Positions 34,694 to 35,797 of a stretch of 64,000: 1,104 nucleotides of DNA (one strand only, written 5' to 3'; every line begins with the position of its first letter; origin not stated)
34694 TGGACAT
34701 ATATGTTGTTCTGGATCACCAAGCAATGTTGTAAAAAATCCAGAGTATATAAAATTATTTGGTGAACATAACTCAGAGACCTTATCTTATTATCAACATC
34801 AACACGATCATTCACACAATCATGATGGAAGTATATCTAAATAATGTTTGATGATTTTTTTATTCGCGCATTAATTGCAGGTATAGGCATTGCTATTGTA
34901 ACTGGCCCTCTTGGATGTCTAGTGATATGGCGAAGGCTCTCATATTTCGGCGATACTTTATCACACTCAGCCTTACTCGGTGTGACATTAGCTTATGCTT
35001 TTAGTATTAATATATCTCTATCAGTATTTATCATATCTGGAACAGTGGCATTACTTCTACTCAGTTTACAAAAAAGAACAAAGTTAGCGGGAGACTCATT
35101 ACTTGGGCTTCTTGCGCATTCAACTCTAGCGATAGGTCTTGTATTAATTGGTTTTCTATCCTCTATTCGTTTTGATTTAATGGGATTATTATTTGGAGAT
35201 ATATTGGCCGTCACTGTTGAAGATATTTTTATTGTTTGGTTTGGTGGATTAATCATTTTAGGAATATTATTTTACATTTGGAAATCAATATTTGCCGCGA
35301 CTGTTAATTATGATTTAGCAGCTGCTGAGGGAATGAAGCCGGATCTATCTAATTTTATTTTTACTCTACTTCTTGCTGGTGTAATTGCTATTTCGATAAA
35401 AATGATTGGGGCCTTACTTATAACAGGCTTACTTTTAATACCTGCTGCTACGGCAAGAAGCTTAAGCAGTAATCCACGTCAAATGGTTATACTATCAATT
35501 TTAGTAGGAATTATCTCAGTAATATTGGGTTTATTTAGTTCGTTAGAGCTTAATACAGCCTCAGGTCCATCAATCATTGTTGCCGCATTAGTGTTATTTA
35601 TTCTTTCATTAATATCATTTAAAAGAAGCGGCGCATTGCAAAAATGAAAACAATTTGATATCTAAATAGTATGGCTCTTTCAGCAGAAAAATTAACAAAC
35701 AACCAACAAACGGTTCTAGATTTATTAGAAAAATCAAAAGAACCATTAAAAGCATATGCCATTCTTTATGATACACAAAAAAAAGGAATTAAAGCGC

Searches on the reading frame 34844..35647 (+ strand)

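Call 7: search_protein_families(library=pfam, proteins=[window:34844-35647:+])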
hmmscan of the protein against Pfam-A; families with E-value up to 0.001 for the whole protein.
window:34844-35647:+ (267 aa): 2 families
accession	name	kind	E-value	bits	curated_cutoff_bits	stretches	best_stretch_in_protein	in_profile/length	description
PF00950.22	ABC-3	-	5.6e-65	219.9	20.1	1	4-257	3-256/258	ABC 3 transport family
PF01032.23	FecCD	-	7.1e-05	22.4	26.5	1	40-249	80-299/311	FecCD transport family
